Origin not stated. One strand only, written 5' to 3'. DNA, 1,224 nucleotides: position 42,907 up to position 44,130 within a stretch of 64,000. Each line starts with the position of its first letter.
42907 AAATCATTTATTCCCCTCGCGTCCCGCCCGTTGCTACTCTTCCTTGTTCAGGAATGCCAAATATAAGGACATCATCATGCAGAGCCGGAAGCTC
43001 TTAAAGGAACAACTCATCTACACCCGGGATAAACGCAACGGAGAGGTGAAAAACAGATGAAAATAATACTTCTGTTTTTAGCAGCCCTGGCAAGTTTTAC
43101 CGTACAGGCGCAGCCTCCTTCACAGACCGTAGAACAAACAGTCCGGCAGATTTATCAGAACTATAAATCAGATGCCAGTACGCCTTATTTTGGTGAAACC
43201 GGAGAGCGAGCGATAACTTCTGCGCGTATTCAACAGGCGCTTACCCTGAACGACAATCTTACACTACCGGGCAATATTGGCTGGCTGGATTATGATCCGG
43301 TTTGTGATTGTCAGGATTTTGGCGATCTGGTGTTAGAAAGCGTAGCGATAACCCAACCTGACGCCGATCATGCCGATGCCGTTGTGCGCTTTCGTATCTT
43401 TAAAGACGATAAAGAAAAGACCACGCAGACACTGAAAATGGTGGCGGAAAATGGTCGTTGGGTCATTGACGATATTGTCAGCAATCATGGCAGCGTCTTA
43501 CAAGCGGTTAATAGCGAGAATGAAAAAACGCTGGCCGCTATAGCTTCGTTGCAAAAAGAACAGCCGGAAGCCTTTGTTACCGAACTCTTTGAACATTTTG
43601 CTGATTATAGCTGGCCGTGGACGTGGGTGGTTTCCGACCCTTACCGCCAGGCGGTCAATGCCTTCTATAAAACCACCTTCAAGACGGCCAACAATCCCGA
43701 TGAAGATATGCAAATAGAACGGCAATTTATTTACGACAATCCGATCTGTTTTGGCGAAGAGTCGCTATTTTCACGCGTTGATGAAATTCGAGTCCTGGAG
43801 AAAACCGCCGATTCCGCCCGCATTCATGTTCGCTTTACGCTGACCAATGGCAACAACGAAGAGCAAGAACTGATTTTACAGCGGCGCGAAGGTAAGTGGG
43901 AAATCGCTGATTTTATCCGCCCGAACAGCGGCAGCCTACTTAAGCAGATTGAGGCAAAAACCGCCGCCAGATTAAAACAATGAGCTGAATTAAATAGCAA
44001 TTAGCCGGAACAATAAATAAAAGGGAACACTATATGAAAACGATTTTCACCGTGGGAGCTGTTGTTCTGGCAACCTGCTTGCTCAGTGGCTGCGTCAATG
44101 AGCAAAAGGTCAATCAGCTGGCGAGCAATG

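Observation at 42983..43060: Shine-Dalgarno-preceded 25-codon ORF overlapping the yqhG start codon (ATGA)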

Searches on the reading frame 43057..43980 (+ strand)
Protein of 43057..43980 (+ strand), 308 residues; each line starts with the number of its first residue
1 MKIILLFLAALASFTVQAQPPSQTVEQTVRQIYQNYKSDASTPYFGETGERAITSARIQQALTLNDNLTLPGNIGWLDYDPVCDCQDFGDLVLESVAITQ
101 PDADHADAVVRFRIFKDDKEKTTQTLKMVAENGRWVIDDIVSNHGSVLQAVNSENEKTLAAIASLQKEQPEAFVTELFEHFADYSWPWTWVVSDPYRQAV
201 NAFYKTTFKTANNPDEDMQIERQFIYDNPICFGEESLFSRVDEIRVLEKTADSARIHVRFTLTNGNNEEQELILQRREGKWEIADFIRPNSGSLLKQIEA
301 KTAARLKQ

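Call 12: find_related_loci(query=window:43057-43980:+, collection=genome_contigs, flank=3000)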
Query window:43057-43980:+ (308 aa) in genome_contigs; peptide patterns used: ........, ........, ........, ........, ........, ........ (x = any residue, [..] = any of these).
36 stretches matched a pattern; 4 encode a relative of the query (tblastn E <= 1e-3); 4 distinct loci.
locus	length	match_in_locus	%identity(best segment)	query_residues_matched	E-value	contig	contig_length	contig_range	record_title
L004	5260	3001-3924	94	1-308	0e+0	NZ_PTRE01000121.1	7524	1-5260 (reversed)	Escherichia sp. MOD1-EC7003 MOD1-EC7003_121_length_7524_cov_113, whole genome shotgun sequence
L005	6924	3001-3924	85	1-308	0e+0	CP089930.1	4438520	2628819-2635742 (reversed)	Escherichia coli strain E69 chromosome, complete genome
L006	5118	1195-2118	78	1-308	2e-169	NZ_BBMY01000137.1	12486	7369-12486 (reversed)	Escherichia albertii NBRC 107761 = DSM 17582 strain NBRC 107761, whole genome shotgun sequence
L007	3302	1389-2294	95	1-303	2e-143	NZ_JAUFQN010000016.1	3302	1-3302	Flavobacterium paronense strain CECT 8460 tig00000297, whole genome shotgun sequence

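Call 35: find_homologous_proteins(query=window:43057-43980:+, max_evalue=1e-10)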
Query window:43057-43980:+ (308 aa): 50 proteins with E <= 1e-10 among 2123 candidates.
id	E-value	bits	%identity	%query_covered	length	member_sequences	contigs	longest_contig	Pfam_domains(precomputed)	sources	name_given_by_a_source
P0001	7.9e-199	677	98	100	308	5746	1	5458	PF12883.14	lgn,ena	-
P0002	1.5e-181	621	89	100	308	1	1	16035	PF12883.14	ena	-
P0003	3.3e-177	606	87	100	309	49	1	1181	PF12883.14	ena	-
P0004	3.8e-173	593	89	100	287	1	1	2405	PF12883.14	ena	-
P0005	3.4e-171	587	90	100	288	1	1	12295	PF26580.1,PF12883.14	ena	-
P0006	1.8e-170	584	83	100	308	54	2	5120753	PF12883.14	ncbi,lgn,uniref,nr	ncbi:YbjP/YqhG family protein [Escherichia sp. E4742]|uniref:YbjP/YqhG family protein n=1 Tax=Escher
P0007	5.3e-170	583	89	100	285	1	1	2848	PF26580.1,PF12883.14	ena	-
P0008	7.0e-169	579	84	100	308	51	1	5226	PF12883.14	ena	-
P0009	8.0e-166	569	88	100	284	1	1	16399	PF26580.1,PF12883.14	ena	-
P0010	1.1e-161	555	78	100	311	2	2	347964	PF12883.14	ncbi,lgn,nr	ncbi:YbjP/YqhG family protein [Escherichia albertii]|nr:YbjP/YqhG family protein [Escherichia albert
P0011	1.1e-161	555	78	100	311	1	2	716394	PF12883.14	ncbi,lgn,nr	ncbi:DUF3828 domain-containing protein [Escherichia albertii]|nr:DUF3828 domain-containing protein [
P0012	4.7e-158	543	77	100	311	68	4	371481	PF12883.14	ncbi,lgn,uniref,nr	ncbi:YbjP/YqhG family protein [Escherichia albertii]|uniref:YbjP/YqhG family protein n=1 Tax=Escheri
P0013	1.1e-146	506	95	76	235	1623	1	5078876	PF12883.14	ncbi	ncbi:YbjP/YqhG family protein, partial [Escherichia coli]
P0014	2.6e-145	502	70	100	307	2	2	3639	PF12883.14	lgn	-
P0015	4.5e-145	501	70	100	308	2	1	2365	PF12883.14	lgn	-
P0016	1.9e-142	492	69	100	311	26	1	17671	PF12883.14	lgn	-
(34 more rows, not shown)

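Call 36: find_encoding_contigs(protein=P0006, flank=1500, max_places=1)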
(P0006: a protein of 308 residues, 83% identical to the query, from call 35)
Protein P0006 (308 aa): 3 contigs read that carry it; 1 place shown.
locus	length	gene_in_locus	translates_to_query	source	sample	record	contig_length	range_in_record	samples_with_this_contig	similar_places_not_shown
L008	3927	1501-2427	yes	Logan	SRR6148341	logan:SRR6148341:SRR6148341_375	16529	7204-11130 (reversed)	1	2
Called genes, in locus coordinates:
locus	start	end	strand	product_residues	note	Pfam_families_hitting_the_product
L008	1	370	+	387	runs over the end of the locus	PF00465:Fe-ADH, PF13685:Fe-ADH_2 (weak), PF25137:ADH_Fe_C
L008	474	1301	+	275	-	PF00248:Aldo_ket_red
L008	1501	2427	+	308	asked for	PF12883:DUF3828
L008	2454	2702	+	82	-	PF04728:LPP (weak)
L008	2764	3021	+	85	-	PF04728:LPP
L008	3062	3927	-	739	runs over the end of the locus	PF08497:Radical_SAM_N, PF04055:Radical_SAM, PF11842:DUF3362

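Call 37: find_encoding_contigs(protein=P0016, flank=1500, max_places=1)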
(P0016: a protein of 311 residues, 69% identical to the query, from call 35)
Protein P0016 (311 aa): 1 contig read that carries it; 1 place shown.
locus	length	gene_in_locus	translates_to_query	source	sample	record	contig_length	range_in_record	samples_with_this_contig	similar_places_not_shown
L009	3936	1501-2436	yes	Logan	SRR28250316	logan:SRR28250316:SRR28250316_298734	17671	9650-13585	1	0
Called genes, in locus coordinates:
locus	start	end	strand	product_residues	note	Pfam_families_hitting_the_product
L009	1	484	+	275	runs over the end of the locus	PF00248:Aldo_ket_red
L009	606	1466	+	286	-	-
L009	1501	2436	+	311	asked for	PF12883:DUF3828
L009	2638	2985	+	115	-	-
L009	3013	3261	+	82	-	PF04728:LPP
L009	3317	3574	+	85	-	PF04728:LPP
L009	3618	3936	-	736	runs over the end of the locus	PF08497:Radical_SAM_N, PF04055:Radical_SAM, PF11842:DUF3362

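Call 38: find_encoding_contigs(protein=P0002, flank=1500, max_places=1)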
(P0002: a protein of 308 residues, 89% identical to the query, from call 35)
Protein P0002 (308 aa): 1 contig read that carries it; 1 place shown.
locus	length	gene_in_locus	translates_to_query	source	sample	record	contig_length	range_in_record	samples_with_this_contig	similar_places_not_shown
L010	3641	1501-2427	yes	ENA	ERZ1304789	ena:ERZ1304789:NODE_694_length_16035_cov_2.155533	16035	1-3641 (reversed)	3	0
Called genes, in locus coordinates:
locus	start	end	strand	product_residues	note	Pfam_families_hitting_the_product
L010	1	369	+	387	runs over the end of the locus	PF00465:Fe-ADH, PF13685:Fe-ADH_2 (weak), PF25137:ADH_Fe_C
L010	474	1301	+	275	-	PF00248:Aldo_ket_red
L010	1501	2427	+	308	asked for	PF12883:DUF3828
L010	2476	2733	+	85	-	PF04728:LPP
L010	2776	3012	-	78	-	-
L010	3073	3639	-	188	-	?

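Call 39: find_encoding_contigs(protein=P0008, flank=1500, max_places=1)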
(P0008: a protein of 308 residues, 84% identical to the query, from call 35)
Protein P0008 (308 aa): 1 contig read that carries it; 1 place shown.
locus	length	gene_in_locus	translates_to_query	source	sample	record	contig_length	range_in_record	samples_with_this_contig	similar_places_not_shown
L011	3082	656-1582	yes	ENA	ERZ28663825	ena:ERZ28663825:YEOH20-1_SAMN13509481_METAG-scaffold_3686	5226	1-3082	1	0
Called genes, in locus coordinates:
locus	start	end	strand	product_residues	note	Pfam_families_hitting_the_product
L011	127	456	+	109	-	PF00248:Aldo_ket_red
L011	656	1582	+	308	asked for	PF12883:DUF3828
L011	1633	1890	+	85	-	PF04728:LPP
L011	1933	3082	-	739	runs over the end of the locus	PF08497:Radical_SAM_N, PF04055:Radical_SAM, PF11842:DUF3362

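Call 46: search_protein_families(library=pfam, proteins=[L009:606-1463:+, window:43057-43980:+], max_evalue=0.1)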
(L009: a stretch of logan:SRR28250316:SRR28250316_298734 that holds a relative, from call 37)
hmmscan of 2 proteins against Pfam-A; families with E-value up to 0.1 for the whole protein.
L009:606-1463:+ (286 aa): 0 families

window:43057-43980:+ (308 aa): 4 families
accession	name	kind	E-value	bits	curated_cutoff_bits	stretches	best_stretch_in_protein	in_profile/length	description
PF12883.13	DUF3828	-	1.6e-45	154.8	26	2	25-143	2-123/125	Protein of unknown function (DUF3828)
PF18568.6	COS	-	0.0029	18.1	27.1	1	143-182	2-41/52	TRIM C-terminal subgroup One Signature domain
PF05494.18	MlaC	-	0.09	13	26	0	100-159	90-152/166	MlaC protein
PF18340.7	TraI_2B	-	0.1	13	26.7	0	246-280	23-56/79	DNA relaxase TraI 2B/2B-like domain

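Call 48: find_homologous_proteins(query=L009:606-1463:+, max_evalue=0.00001)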
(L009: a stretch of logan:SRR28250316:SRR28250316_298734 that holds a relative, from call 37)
Query L009:606-1463:+ (286 aa): 15 proteins with E <= 0.00001 among 1982 candidates.
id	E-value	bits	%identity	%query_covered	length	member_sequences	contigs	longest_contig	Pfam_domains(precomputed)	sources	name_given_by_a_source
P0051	7.0e-188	641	99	100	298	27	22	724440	-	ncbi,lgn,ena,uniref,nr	ncbi:hypothetical protein [Escherichia albertii]|uniref:hypothetical protein n=1 Tax=Escherichia alb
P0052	1.8e-171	587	92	100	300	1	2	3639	-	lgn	-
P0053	4.4e-169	579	90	100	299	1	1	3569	-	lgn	-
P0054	1.5e-167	574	89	100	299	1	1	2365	-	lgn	-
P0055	2.8e-166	570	90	100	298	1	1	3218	-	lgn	-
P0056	3.2e-128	445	70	100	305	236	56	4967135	-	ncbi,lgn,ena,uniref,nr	ncbi:hypothetical protein ACIXPW_002266 [Escherichia coli]|uniref:hypothetical protein n=1 Tax=Esche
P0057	3.2e-114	399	64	100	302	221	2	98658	-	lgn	-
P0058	1.1e-107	378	61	100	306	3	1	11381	-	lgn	-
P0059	5.7e-96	340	57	97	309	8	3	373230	-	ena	-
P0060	5.4e-95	336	56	100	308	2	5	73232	-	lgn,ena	-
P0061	2.5e-94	334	57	96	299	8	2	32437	-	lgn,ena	-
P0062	7.6e-93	329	55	100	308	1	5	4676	-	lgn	-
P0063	5.0e-91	323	58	90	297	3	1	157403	-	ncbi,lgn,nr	ncbi:hypothetical protein E2X65_08450 [Salmonella enterica]|nr:hypothetical protein [Salmonella ente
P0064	8.4e-55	205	60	57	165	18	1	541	-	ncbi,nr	ncbi:hypothetical protein JGF78_24340, partial [Salmonella enterica subsp. enterica serovar Kentucky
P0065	8.9e-20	90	44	52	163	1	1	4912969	-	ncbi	-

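Call 49: find_encoding_contigs(protein=P0056, flank=2500, max_places=3)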
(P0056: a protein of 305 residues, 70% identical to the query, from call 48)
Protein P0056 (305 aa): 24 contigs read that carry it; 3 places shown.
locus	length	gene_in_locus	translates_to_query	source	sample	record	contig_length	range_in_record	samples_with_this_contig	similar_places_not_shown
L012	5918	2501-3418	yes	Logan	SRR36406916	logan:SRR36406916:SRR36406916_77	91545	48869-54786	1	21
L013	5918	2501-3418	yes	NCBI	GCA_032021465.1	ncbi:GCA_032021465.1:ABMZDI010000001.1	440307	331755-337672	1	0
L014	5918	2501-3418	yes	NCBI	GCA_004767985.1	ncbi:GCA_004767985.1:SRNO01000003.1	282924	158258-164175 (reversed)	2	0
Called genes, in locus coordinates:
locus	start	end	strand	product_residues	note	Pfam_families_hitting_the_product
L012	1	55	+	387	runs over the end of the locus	PF00465:Fe-ADH, PF13685:Fe-ADH_2 (weak), PF25137:ADH_Fe_C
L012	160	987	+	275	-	PF00248:Aldo_ket_red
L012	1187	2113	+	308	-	PF12883:DUF3828, PF26580:Mtb12_C (faint)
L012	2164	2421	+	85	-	PF04728:LPP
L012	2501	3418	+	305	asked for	-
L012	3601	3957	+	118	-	-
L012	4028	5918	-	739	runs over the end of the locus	PF08497:Radical_SAM_N, PF04055:Radical_SAM, PF11842:DUF3362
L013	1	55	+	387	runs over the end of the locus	PF00465:Fe-ADH, PF13685:Fe-ADH_2 (weak), PF25137:ADH_Fe_C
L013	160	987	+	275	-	PF00248:Aldo_ket_red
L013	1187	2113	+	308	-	PF12883:DUF3828, PF26580:Mtb12_C (faint)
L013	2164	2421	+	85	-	PF04728:LPP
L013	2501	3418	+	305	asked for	-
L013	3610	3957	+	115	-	-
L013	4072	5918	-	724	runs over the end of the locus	PF08497:Radical_SAM_N, PF04055:Radical_SAM, PF11842:DUF3362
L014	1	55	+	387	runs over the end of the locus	PF00465:Fe-ADH, PF13685:Fe-ADH_2 (weak), PF25137:ADH_Fe_C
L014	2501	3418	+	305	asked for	-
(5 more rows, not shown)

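Call 50: find_encoding_contigs(protein=P0063, flank=2500, max_places=2)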
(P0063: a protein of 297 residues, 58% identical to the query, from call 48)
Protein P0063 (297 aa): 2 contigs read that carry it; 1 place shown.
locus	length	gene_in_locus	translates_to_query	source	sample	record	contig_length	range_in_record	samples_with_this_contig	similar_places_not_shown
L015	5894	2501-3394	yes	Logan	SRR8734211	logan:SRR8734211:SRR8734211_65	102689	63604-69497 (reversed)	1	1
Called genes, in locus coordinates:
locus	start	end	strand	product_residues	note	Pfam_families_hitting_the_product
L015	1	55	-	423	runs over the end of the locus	PF07005:SBD_N, PF17042:NBD_C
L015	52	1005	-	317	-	PF03812:KdgT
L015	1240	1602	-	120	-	PF06062:UPF0231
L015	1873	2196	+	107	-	PF01451:LMWPc (weak)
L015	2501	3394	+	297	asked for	-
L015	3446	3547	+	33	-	-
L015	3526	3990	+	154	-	PF26516:CBRB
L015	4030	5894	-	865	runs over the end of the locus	PF11791:Aconitase_B_N, PF06434:Aconitase_2_N, PF00330:Aconitase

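Call 51: find_encoding_contigs(protein=P0051, flank=2500, max_places=2)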
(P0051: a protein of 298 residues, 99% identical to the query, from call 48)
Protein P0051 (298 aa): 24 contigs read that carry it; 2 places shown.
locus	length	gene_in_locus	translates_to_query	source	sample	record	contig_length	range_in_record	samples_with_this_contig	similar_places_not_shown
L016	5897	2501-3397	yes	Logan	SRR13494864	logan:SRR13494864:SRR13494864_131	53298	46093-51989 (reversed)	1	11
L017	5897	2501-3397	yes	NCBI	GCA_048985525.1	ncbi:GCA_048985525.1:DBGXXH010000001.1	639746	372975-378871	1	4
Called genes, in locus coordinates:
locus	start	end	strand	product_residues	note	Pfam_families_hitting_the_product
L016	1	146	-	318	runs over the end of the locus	PF06719:AraC_N, PF00165:HTH_AraC, PF12833:HTH_18, PF00165:HTH_AraC (weak)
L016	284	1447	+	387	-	PF00465:Fe-ADH, PF13685:Fe-ADH_2 (weak), PF25137:ADH_Fe_C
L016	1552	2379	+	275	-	PF00248:Aldo_ket_red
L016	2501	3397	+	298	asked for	-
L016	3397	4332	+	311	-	PF12883:DUF3828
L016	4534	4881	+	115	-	-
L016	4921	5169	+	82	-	PF04728:LPP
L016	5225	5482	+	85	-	PF04728:LPP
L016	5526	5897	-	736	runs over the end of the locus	PF08497:Radical_SAM_N, PF04055:Radical_SAM, PF11842:DUF3362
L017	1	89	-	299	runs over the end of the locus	PF06719:AraC_N, PF00165:HTH_AraC, PF12833:HTH_18, PF00165:HTH_AraC (weak)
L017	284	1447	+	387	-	PF00465:Fe-ADH, PF13685:Fe-ADH_2 (weak), PF25137:ADH_Fe_C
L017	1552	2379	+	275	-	PF00248:Aldo_ket_red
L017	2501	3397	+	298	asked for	-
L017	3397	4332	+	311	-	PF12883:DUF3828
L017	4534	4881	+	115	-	-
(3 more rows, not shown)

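Call 55: find_encoding_contigs(protein=P0052, flank=1500, max_places=1)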
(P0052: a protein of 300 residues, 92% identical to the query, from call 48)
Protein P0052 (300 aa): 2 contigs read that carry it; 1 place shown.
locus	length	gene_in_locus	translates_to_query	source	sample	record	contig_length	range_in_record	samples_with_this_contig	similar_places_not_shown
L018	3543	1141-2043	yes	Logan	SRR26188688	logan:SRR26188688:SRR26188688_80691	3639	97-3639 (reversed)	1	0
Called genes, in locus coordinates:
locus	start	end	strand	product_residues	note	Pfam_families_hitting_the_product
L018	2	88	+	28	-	?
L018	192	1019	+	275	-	PF00248:Aldo_ket_red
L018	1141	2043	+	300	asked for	-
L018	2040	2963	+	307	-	PF12883:DUF3828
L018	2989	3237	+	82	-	PF04728:LPP (weak)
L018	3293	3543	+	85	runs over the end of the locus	PF04728:LPP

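Call 56: find_encoding_contigs(protein=P0053, flank=1500, max_places=1)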
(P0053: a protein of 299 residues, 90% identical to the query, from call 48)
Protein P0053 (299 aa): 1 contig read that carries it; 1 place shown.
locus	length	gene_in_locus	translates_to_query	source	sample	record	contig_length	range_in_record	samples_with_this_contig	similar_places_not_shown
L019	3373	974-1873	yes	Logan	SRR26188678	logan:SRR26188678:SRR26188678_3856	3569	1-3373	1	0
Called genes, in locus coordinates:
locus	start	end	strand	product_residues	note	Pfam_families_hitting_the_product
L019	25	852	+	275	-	PF00248:Aldo_ket_red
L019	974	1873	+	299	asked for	-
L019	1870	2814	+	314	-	PF12883:DUF3828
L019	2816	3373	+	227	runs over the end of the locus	-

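Call 57: find_encoding_contigs(protein=P0061, flank=2500, max_places=1)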
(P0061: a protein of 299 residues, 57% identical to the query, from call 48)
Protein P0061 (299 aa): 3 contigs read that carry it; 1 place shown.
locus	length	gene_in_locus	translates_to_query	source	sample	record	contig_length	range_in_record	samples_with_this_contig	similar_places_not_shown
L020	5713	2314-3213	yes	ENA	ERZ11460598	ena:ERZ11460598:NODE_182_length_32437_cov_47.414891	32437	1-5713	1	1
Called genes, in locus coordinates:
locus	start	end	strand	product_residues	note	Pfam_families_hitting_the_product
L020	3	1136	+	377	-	?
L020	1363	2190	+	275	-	PF00248:Aldo_ket_red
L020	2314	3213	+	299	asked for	-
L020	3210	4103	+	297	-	PF12883:DUF3828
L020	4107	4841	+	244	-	-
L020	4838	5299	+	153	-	PF11969:DcpS_C (weak), PF01230:HIT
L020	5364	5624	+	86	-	PF04728:LPP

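Call 80: search_protein_families(library=ncbifam, proteins=[P0051, P0052, P0056, window:43057-43980:+], max_evalue=0.01)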
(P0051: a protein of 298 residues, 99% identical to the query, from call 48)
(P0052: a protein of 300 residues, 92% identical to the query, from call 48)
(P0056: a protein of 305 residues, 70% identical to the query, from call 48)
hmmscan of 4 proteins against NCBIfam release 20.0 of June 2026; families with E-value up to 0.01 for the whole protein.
P0051 (298 aa): 0 families

P0052 (300 aa): 0 families

P0056 (305 aa): 0 families

window:43057-43980:+ (308 aa): 2 families
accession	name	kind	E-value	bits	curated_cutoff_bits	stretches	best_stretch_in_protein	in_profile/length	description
NF051431.1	Rv0361_Cterm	subfamily_domain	9.4e-10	38.8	37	1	89-137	90-138/140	Rv0361 family membrane protein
TIGR03481.1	HpnM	hypoth_equivalog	0.0066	15.8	160.1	0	106-157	126-177/200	hopanoid biosynthesis associated membrane protein HpnM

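Call 81: search_solved_structures(query=P0052, max_evalue=1)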
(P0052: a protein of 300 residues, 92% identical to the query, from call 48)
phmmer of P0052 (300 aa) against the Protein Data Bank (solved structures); distinct sequences matched with E-value up to 1: 0.
